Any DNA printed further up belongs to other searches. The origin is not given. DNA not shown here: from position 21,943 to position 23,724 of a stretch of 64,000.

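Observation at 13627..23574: Complete-looking T6SS-i core locus (hcp; tssJ-K-L-M-A-B-C) in a Legionella-like genome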

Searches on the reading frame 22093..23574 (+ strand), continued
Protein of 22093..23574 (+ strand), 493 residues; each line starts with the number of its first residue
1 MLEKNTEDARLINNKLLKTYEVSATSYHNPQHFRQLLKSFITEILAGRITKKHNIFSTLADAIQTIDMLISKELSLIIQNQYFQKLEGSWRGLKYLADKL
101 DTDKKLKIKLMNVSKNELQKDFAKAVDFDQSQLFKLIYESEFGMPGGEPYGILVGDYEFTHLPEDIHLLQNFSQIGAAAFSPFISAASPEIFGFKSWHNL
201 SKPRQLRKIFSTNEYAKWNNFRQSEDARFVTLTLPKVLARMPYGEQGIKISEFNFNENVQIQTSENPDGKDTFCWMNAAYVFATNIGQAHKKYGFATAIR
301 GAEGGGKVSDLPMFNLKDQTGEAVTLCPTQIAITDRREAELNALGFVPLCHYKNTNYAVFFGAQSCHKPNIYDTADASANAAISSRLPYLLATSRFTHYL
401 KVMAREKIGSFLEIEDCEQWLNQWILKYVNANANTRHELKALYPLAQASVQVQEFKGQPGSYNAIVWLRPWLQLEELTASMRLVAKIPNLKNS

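Call 28: find_homologous_proteins(query=window:22093-23574:+, max_evalue=1e-100)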
Query window:22093-23574:+ (493 aa): 7832 proteins with E <= 1e-100 among 8000 candidates; the best 120 are listed.
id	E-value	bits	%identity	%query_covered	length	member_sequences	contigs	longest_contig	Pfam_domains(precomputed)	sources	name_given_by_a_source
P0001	0.0e+0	1129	100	100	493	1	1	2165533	PF18945.6,PF05943.18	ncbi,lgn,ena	-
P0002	1.5e-191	655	60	95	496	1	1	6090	PF18945.6,PF05943.18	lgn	-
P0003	2.4e-187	642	59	95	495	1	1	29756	PF18945.6,PF05943.18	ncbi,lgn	-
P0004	6.0e-187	640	60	95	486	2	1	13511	PF18945.6,PF05943.18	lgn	-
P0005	4.1e-186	638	58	95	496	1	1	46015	PF18945.6,PF05943.18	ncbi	-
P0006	2.9e-185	635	58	100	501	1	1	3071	PF18945.6,PF05943.18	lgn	-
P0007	3.7e-185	634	58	95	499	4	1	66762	PF18945.6,PF05943.18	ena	-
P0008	4.5e-185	634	57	95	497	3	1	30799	PF18945.6,PF05943.18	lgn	-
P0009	5.1e-185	634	58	95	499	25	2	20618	PF18945.6,PF05943.18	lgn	-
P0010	6.5e-185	634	59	95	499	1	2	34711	PF18945.6,PF05943.18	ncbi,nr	ncbi:MAG: type VI secretion system contractile sheath large subunit [Gemmataceae bacterium]|nr:type 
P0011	6.9e-185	634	59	95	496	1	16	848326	PF18945.6,PF05943.18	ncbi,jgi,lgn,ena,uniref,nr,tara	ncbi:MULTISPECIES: type VI secretion system contractile sheath large subunit [Pseudoalteromonas]|uni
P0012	8.2e-185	633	59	95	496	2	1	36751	PF18945.6,PF05943.18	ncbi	-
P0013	8.6e-185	633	58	95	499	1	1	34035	PF18945.6,PF05943.18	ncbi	-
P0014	9.5e-185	633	59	95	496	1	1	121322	PF18945.6,PF05943.18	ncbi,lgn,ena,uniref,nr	ncbi:type VI secretion system contractile sheath large subunit [Pseudoalteromonas ruthenica]|uniref:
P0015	1.3e-184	633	59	95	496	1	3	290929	PF18945.6,PF05943.18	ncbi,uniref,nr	ncbi:type VI secretion system contractile sheath large subunit [Pseudoalteromonas sp. MM17-2]|uniref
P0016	1.3e-184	633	59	95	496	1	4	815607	PF18945.6,PF05943.18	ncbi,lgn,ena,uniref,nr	ncbi:type VI secretion system contractile sheath large subunit [Pseudoalteromonas sp. CnMc7-15]|unir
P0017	1.4e-184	632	57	95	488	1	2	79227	PF18945.6,PF05943.18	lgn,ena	-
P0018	1.5e-184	632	58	95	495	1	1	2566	PF18945.6,PF05943.18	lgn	-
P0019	1.8e-184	632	58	95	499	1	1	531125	PF18945.6,PF05943.18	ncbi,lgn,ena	-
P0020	1.8e-184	632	59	95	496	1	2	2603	PF18945.6,PF05943.18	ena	-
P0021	1.8e-184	632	59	95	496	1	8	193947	PF18945.6,PF05943.18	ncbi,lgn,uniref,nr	ncbi:hypothetical protein W04_2104 [Pseudoalteromonas sp. SW0106-04]|uniref:type VI secretion system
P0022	2.0e-184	632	59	95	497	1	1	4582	PF18945.6,PF05943.18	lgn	-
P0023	2.5e-184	632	58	95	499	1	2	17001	PF18945.6,PF05943.18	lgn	-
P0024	2.8e-184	632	58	95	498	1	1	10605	PF18945.6,PF05943.18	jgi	jgi:type VI secretion system protein ImpC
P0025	3.0e-184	631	58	95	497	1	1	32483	PF18945.6,PF05943.18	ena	-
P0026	3.3e-184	631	57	95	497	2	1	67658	PF18945.6,PF05943.18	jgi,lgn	jgi:type VI secretion system protein ImpC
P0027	3.4e-184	631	59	95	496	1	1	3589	PF18945.6,PF05943.18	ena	-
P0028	3.5e-184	631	58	95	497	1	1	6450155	PF18945.6,PF05943.18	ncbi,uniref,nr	ncbi:type VI secretion system contractile sheath large subunit [Thalassomonas haliotis]|uniref:Type 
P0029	3.8e-184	631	57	95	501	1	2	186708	PF18945.6,PF05943.18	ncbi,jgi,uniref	ncbi:type VI secretion system contractile sheath large subunit [Inquilinus sp.]|jgi:type VI secretio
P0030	5.2e-184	631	57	95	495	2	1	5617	PF18945.6,PF05943.18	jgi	-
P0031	5.5e-184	631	57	95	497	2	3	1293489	PF18945.6,PF05943.18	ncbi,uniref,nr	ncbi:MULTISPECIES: type VI secretion system contractile sheath large subunit [Corallincola]|uniref:T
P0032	5.9e-184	630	58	95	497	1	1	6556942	PF18945.6,PF05943.18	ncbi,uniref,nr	ncbi:type VI secretion system contractile sheath large subunit [Thalassomonas actiniarum]|uniref:Typ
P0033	6.0e-184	630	58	95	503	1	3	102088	PF18945.6,PF05943.18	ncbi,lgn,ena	-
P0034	6.1e-184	630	57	95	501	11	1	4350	PF18945.6,PF05943.18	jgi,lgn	jgi:type VI secretion system protein ImpC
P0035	6.2e-184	630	58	95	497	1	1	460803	PF18945.6,PF05943.18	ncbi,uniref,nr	ncbi:type VI secretion system contractile sheath large subunit [Thalassomonas sp. RHCl1]|uniref:type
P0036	6.9e-184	630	57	95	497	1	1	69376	PF18945.6,PF05943.18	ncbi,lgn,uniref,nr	ncbi:type VI secretion system contractile sheath large subunit [Niveispirillum irakense]|uniref:type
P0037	7.0e-184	630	59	95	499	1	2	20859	PF18945.6,PF05943.18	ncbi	-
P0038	7.0e-184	630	56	97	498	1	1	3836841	PF18945.6,PF05943.18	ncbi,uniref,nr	ncbi:type VI secretion system contractile sheath large subunit [Gallaecimonas kandeliae]|uniref:type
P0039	7.2e-184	630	57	95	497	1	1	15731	PF18945.6,PF05943.18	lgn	-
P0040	7.3e-184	630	58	95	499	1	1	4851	PF18945.6,PF05943.18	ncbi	-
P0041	8.5e-184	630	57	95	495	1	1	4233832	PF18945.6,PF05943.18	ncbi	ncbi:type VI secretion system contractile sheath large subunit [Thalassotalea piscium]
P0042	9.1e-184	630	58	96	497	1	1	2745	PF18945.6,PF05943.18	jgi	-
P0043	9.3e-184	630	57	95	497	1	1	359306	PF18945.6,PF05943.18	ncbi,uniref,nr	ncbi:type VI secretion system contractile sheath large subunit [Niveispirillum sp. SYP-B3756]|uniref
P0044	9.5e-184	630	57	95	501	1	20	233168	PF18945.6,PF05943.18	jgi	jgi:type VI secretion system protein ImpC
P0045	1.2e-183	629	58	95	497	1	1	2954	PF18945.6,PF05943.18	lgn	-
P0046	1.2e-183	629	57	95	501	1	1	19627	PF18945.6,PF05943.18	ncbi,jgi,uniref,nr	ncbi:MAG: type VI secretion system contractile sheath large subunit [Inquilinus limosus]|uniref:Type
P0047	1.3e-183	629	58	95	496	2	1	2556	PF18945.6,PF05943.18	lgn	-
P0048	1.3e-183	629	57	95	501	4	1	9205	PF18945.6,PF05943.18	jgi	jgi:type VI secretion system protein ImpC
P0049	1.7e-183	629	58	95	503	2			PF18945.6,PF05943.18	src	-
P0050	2.1e-183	629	57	95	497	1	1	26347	PF18945.6,PF05943.18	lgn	-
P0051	2.9e-183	628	57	95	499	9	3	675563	PF18945.6,PF05943.18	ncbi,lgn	-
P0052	3.8e-183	628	58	95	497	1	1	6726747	PF18945.6,PF05943.18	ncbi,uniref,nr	ncbi:type VI secretion system contractile sheath large subunit [Thalassomonas viridans]|uniref:Type 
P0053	4.7e-183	627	56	95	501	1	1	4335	PF18945.6,PF05943.18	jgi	jgi:type VI secretion system protein ImpC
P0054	5.4e-183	627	57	95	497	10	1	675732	PF18945.6,PF05943.18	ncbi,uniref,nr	ncbi:type VI secretion system contractile sheath large subunit [Nitrospirillum sp. BR 11163]|uniref:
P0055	6.8e-183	627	58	95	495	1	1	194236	PF18945.6,PF05943.18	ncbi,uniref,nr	ncbi:type VI secretion system contractile sheath large subunit [Colwellia sp. E2M01]|uniref:type VI 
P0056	8.0e-183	627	57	95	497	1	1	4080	PF18945.6,PF05943.18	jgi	jgi:type VI secretion system protein ImpC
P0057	1.2e-182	626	58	95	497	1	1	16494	PF18945.6,PF05943.18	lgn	-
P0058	1.5e-182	626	58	95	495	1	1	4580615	PF18945.6,PF05943.18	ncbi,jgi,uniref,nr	ncbi:type VI secretion system contractile sheath large subunit [Colwellia sp. 20A7]|jgi:type VI secr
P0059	1.5e-182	626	57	95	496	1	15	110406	PF18945.6,PF05943.18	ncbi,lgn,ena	-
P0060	2.4e-182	625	56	99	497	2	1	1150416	PF18945.6,PF05943.18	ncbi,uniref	ncbi:type VI secretion system contractile sheath large subunit [Litoribrevibacter euphylliae]|uniref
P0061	3.0e-182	625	57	96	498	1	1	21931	PF18945.6,PF05943.18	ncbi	-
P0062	3.4e-182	625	59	95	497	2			PF18945.6,PF05943.18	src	-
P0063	3.5e-182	625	59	92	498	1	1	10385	PF18945.6,PF05943.18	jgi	jgi:type VI secretion system protein ImpC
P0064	3.6e-182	625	57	95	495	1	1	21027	PF18945.6,PF05943.18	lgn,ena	-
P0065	3.6e-182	625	58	96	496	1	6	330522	PF18945.6,PF05943.18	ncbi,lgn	-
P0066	3.9e-182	624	58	95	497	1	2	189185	PF18945.6,PF05943.18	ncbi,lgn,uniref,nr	ncbi:type VI secretion system contractile sheath large subunit [Algicola sagamiensis]|uniref:type VI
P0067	4.9e-182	624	57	95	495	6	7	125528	PF18945.6,PF05943.18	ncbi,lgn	ncbi:type VI secretion system contractile sheath large subunit [Colwellia sp. E150_009]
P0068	5.0e-182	624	58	95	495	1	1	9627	PF18945.6,PF05943.18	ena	-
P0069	5.2e-182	624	57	95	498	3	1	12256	PF18945.6,PF05943.18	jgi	jgi:type VI secretion system protein ImpC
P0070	5.2e-182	624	58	95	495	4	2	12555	PF18945.6,PF05943.18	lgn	-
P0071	5.3e-182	624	59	95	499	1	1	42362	PF18945.6,PF05943.18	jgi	jgi:type VI secretion system protein ImpC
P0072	5.3e-182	624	58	95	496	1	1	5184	PF18945.6,PF05943.18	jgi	jgi:type VI secretion system protein ImpC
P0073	5.6e-182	624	58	95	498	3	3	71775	PF18945.6,PF05943.18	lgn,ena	-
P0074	5.7e-182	624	58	95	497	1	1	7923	PF18945.6,PF05943.18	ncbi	-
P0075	6.3e-182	624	58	95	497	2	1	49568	PF18945.6,PF05943.18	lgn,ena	-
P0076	6.5e-182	624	58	95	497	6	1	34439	PF18945.6,PF05943.18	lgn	-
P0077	6.8e-182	624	57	95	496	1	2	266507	PF18945.6,PF05943.18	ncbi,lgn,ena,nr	ncbi:MAG: type VI secretion system contractile sheath large subunit [Gammaproteobacteria bacterium]|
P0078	7.4e-182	624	57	95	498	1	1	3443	PF18945.6,PF05943.18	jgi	jgi:type VI secretion system protein ImpC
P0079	7.5e-182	624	58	95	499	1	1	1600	PF18945.6,PF05943.18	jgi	jgi:type VI secretion system protein ImpC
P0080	7.9e-182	623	57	99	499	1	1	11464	PF18945.6,PF05943.18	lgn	-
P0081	8.3e-182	623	57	99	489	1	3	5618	PF18945.6,PF05943.18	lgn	-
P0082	8.5e-182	623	57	95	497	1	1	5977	PF18945.6,PF05943.18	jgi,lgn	jgi:type VI secretion system protein ImpC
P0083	8.9e-182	623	58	95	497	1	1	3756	PF18945.6,PF05943.18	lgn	-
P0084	9.2e-182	623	58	95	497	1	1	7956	PF18945.6,PF05943.18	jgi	jgi:type VI secretion system protein ImpC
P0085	9.5e-182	623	58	96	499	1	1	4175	PF18945.6,PF05943.18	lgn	-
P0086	1.1e-181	623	59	95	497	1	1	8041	PF18945.6,PF05943.18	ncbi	-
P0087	1.2e-181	623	55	99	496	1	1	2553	PF18945.6,PF05943.18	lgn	-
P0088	1.2e-181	623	59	95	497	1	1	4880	PF18945.6,PF05943.18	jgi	jgi:type VI secretion system protein ImpC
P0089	1.4e-181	623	57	95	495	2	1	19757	PF18945.6,PF05943.18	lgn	-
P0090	1.4e-181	623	57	99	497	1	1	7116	PF18945.6,PF05943.18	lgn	-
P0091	1.4e-181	623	57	95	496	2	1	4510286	PF18945.6,PF05943.18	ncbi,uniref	ncbi:type VI secretion system contractile sheath large subunit [Pseudocolwellia sp. HL-MZ7]|uniref:t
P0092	1.4e-181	623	57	95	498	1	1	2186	PF18945.6,PF05943.18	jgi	jgi:type VI secretion system protein ImpC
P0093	1.5e-181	623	57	95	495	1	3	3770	PF18945.6,PF05943.18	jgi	-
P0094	1.5e-181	623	58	95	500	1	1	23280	PF18945.6,PF05943.18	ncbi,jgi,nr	ncbi:MAG: type VI secretion system contractile sheath large subunit [Alphaproteobacteria bacterium]|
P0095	1.5e-181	622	57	95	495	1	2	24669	PF18945.6,PF05943.18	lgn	-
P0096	1.6e-181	622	54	99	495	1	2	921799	PF18945.6,PF05943.18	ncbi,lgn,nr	ncbi:MAG: type VI secretion system contractile sheath large subunit [Azospirillaceae bacterium]|nr:t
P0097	1.6e-181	622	58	95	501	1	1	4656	PF18945.6,PF05943.18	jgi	jgi:type VI secretion system protein ImpC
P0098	1.9e-181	622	56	98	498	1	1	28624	PF18945.6,PF05943.18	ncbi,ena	-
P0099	2.0e-181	622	57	95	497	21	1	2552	PF18945.6,PF05943.18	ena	-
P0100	2.0e-181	622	57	95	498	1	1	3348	PF18945.6,PF05943.18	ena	-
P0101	2.4e-181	622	58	95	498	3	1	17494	PF18945.6,PF05943.18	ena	-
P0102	2.4e-181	622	57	95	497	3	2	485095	PF18945.6,PF05943.18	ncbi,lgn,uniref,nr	ncbi:type VI secretion system contractile sheath large subunit [Litoribrevibacter albus]|uniref:Type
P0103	2.6e-181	622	56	98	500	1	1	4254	PF18945.6,PF05943.18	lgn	-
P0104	2.7e-181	622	57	96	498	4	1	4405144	PF18945.6,PF05943.18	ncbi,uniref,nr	ncbi:type VI secretion system contractile sheath large subunit [Pokkaliibacter sp. MBI-7]|uniref:typ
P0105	2.7e-181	622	58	96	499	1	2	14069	PF18945.6,PF05943.18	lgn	-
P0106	2.8e-181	622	57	95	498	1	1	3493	PF18945.6,PF05943.18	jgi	jgi:type VI secretion system protein ImpC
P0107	3.0e-181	622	56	95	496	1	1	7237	PF18945.6,PF05943.18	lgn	-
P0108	3.0e-181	622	56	95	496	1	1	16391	PF18945.6,PF05943.18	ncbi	-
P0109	3.3e-181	621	58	95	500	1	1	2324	PF18945.6,PF05943.18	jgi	jgi:type VI secretion system protein ImpC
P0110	3.5e-181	621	58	95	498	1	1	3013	PF18945.6,PF05943.18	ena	-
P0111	3.7e-181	621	57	95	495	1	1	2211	PF18945.6,PF05943.18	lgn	-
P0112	3.7e-181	621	58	95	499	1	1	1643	PF18945.6,PF05943.18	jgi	jgi:type VI secretion system protein ImpC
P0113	3.7e-181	621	57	95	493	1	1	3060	PF18945.6,PF05943.18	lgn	-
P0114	3.7e-181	621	57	95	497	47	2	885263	PF18945.6,PF05943.18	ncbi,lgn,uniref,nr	ncbi:type VI secretion system contractile sheath large subunit [Pseudoalteromonas shioyasakiensis]|u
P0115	3.8e-181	621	57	95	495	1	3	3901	PF18945.6,PF05943.18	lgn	-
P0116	4.2e-181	621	57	95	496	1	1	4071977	PF18945.6,PF05943.18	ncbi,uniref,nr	ncbi:type VI secretion system contractile sheath large subunit [Gallaecimonas mangrovi]|uniref:type 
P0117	4.3e-181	621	57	99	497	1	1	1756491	PF18945.6,PF05943.18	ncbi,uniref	ncbi:type VI secretion system contractile sheath large subunit [Litoribacillus peritrichatus]|uniref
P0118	4.3e-181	621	57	95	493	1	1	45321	PF18945.6,PF05943.18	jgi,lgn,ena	-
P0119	4.6e-181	621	57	95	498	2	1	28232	PF18945.6,PF05943.18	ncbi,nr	ncbi:MAG: type VI secretion system contractile sheath large subunit [Gemmataceae bacterium]|nr:type 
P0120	4.9e-181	621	57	95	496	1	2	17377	PF18945.6,PF05943.18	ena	-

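Call 33: find_encoding_contigs(protein=P0003, flank=10000, max_places=2)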
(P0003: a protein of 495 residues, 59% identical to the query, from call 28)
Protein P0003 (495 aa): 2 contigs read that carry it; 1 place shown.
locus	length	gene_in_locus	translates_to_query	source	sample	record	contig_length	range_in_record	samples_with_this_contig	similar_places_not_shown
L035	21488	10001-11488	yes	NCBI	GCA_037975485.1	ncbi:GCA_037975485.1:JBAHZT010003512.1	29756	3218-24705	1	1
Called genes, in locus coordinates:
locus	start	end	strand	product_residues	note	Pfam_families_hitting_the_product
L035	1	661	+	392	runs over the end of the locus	PF01764:Lipase_3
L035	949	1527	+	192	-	-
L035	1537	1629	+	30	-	-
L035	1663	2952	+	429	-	PF09850:DotU, PF00691:OmpA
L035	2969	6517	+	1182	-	PF14331:IcmF-related_N, PF06761:IcmF-related, PF21070:IcmF_helical (weak), PF06744:IcmF_C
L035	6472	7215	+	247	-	PF09867:TagF_N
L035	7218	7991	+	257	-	PF00481:PP2C, PF13672:PP2C_2, PF07228:SpoIIE (faint)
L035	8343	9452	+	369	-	PF06812:ImpA_N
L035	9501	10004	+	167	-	PF05591:T6SS_VipA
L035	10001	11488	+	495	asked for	PF05943:VipB, PF18945:VipB_2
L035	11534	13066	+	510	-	PF05943:VipB, PF18945:VipB_2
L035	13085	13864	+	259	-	PF07024:ImpE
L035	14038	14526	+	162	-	PF04965:GPW_gp25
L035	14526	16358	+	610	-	PF05947:T6SS_TssF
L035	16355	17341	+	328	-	PF06996:T6SS_TssG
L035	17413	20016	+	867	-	PF02861:Clp_N, PF13191:AAA_16 (weak), PF23569:NBD_SMAX1 (weak), PF00004:AAA, PF17871:AAA_lid_9, PF07724:AAA_2, PF07728:AAA_5, PF10431:ClpB_D2-small, +5 more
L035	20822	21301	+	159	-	PF05638:T6SS_HCP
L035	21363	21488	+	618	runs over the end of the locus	PF05954:Phage_GPD, PF04717:Phage_base_V, PF22178:Gp5_trimer_C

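Call 34: find_encoding_contigs(protein=P0005, flank=10000, max_places=2)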
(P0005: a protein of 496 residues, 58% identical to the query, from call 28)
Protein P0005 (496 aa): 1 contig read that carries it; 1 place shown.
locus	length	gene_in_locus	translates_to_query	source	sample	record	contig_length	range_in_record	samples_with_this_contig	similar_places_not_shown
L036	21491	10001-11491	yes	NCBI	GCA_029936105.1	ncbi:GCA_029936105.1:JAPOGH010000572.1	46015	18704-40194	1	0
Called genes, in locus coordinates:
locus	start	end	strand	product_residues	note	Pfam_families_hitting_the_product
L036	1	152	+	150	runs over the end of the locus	PF12790:T6SS-SciN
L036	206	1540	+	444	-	PF05936:T6SS_VasE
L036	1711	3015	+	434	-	PF09850:DotU, PF00691:OmpA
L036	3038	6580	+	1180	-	PF14331:IcmF-related_N, PF06761:IcmF-related, PF21070:IcmF_helical, PF06744:IcmF_C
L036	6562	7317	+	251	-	PF09867:TagF_N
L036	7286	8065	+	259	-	PF13672:PP2C_2, PF00481:PP2C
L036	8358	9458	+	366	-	PF06812:ImpA_N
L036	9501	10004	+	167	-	PF05591:T6SS_VipA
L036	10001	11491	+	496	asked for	PF05943:VipB, PF18945:VipB_2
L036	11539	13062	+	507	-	PF05943:VipB, PF18945:VipB_2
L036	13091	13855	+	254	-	PF07024:ImpE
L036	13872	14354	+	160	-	PF04965:GPW_gp25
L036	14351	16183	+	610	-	PF05947:T6SS_TssF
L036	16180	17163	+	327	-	PF06996:T6SS_TssG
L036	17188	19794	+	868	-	PF02861:Clp_N (weak), PF13191:AAA_16 (weak), PF23569:NBD_SMAX1 (weak), PF00004:AAA, PF17871:AAA_lid_9, PF07724:AAA_2, PF07728:AAA_5, PF10431:ClpB_D2-small, +5 more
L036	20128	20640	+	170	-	PF05638:T6SS_HCP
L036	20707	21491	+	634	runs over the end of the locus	PF05954:Phage_GPD, PF04717:Phage_base_V, PF22178:Gp5_trimer_C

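Call 69: search_solved_structures(query=window:22093-23574:+, max_evalue=0.00001)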
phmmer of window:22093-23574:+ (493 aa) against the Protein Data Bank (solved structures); distinct sequences matched with E-value up to 0.00001: 8.
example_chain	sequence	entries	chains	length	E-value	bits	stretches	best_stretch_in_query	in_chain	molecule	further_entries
9n4v_A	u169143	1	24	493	3.5e-137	461.3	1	31-488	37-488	DUF877 family protein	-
5n8n_B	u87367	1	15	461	2.2e-134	452.1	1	56-492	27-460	EvpB family type VI secretion protein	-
5urw_1B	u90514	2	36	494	3.6e-96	326.1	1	37-487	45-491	TssC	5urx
5mxn_A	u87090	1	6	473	4.8e-89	302.6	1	40-477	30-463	Type VI secretion protein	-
5ojq_A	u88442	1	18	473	4.8e-89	302.6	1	40-477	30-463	Type VI secretion protein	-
3j9g_B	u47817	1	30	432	1.2e-88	301.3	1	63-484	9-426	VipB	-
5myu_A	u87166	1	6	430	1.4e-88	301.1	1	63-483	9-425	Type VI secretion system protein ImpC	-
3j9o_B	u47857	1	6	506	4.1e-59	203.9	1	59-486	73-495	Intracellular growth locus protein B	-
